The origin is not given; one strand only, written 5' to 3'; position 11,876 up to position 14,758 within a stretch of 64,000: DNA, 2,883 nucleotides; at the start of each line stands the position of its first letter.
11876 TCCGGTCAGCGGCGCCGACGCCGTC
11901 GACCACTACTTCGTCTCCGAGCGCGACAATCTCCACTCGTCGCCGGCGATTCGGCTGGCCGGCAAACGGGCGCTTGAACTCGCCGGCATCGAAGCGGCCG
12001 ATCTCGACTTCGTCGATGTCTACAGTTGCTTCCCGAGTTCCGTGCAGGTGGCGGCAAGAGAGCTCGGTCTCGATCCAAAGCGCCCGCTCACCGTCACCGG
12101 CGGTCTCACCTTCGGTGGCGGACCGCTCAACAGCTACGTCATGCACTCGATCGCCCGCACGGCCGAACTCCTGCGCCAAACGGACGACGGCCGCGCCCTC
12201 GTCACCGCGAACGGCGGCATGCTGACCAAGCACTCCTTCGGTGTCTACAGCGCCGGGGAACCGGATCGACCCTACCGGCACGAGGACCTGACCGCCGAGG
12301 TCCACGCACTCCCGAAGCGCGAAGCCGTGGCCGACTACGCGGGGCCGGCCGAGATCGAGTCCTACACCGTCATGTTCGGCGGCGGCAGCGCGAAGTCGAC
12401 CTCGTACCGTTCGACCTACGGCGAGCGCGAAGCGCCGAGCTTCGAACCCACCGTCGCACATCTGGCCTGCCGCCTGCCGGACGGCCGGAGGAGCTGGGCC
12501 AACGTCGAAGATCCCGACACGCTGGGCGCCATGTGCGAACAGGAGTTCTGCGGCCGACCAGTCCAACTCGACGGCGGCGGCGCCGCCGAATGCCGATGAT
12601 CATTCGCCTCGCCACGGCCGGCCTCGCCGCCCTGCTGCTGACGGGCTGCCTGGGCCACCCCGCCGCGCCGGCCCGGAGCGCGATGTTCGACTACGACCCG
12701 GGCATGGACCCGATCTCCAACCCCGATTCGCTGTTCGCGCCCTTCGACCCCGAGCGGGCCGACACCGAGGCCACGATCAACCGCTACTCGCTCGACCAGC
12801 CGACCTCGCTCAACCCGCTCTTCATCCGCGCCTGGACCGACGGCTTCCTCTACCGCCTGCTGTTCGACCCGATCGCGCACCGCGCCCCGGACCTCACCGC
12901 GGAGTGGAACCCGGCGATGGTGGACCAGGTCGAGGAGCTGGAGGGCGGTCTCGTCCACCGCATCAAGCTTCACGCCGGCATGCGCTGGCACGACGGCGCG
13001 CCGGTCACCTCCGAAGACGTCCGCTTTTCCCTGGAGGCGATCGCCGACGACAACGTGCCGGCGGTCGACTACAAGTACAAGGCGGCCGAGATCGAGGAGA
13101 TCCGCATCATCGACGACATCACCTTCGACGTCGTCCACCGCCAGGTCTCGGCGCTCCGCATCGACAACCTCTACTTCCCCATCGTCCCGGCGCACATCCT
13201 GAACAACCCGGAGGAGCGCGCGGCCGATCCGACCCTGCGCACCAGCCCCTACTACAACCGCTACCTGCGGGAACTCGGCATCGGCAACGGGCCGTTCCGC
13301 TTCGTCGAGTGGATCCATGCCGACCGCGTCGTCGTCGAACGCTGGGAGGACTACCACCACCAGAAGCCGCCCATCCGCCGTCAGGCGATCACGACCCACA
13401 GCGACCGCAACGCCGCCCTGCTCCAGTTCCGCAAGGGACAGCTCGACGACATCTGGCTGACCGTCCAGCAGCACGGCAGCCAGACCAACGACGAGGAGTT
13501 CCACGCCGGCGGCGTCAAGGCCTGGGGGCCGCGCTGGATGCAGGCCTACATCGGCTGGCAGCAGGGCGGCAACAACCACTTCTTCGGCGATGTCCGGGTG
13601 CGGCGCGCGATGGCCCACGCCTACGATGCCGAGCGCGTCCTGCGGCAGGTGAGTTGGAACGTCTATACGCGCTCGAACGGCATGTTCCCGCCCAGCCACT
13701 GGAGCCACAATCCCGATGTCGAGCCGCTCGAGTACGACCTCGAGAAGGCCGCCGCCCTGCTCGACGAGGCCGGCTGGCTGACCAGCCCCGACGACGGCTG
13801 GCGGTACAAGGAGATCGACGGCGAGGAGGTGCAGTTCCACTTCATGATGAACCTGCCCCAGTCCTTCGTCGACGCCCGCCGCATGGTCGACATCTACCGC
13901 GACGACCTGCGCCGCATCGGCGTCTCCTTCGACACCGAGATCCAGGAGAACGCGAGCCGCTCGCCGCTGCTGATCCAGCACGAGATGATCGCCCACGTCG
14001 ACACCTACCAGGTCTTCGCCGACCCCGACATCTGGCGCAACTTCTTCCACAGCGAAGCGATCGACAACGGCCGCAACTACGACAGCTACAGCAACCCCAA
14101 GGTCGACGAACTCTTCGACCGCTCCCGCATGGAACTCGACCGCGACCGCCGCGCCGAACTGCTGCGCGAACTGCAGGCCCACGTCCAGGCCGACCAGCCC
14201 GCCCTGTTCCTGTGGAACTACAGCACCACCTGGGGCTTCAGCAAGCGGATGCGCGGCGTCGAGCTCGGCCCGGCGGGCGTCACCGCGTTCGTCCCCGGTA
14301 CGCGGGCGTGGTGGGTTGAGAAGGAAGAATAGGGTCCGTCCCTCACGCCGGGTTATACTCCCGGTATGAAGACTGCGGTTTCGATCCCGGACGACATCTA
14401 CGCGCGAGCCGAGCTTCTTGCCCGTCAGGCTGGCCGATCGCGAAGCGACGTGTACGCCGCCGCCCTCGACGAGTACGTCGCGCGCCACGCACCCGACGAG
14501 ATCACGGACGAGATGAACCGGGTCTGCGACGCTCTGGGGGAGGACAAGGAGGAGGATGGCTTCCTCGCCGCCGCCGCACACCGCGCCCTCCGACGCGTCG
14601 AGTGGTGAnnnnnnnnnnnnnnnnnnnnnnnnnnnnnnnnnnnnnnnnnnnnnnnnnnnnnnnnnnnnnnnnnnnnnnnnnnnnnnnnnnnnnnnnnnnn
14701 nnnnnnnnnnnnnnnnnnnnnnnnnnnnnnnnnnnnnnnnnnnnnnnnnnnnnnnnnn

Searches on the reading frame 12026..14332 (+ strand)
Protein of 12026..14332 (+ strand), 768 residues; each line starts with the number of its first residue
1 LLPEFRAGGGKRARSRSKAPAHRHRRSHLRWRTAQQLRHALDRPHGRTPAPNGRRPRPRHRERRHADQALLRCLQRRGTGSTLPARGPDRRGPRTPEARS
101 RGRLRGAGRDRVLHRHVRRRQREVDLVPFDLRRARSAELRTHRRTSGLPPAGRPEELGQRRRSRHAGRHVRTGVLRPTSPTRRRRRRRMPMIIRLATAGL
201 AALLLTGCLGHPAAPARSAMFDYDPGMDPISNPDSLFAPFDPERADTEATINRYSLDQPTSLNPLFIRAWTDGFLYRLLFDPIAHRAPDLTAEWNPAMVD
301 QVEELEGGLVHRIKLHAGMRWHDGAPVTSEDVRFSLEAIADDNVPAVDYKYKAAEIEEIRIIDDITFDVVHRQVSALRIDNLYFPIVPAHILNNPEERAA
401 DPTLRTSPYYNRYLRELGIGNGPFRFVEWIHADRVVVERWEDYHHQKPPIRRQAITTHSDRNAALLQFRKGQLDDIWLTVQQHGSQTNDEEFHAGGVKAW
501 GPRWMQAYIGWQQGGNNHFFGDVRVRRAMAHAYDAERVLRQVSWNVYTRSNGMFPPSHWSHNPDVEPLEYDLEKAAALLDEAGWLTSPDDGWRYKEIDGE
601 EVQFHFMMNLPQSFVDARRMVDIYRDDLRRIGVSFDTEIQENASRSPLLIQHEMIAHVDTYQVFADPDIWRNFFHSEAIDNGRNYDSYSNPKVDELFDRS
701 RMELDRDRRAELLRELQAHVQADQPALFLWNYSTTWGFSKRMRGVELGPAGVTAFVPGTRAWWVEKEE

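Call 8: search_protein_families(library=pfam, proteins=[window:12026-14332:+], max_evalue=0.01)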
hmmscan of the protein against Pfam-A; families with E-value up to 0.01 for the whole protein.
window:12026-14332:+ (768 aa): 1 family
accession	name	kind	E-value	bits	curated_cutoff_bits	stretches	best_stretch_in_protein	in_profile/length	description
PF00496.27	SBP_bac_5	-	7.9e-56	190.2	32.4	1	294-643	2-327/368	Bacterial extracellular solute-binding proteins, family 5 Middle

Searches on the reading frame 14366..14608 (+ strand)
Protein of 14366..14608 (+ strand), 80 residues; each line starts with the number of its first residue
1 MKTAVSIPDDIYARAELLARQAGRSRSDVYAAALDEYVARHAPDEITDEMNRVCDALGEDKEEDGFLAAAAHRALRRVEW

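Call 8: search_protein_families(library=pfam, proteins=[window:14366-14608:+], max_evalue=0.01)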
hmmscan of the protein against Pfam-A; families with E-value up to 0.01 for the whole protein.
window:14366-14608:+ (80 aa): 2 families
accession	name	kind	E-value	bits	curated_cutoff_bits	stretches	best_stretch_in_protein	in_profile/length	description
PF07878.17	RHH_5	-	4.4e-05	23.6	26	1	4-41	5-42/43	CopG-like RHH_1 or ribbon-helix-helix domain, RHH_5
PF01402.27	RHH_1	-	0.0012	19.2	20.5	1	5-40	4-39/39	Ribbon-helix-helix protein, copG family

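Call 59: search_protein_families(library=padloc, proteins=[window:14366-14608:+], max_evalue=0.001)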
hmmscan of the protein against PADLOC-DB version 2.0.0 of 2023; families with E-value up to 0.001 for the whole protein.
window:14366-14608:+ (80 aa): 0 families
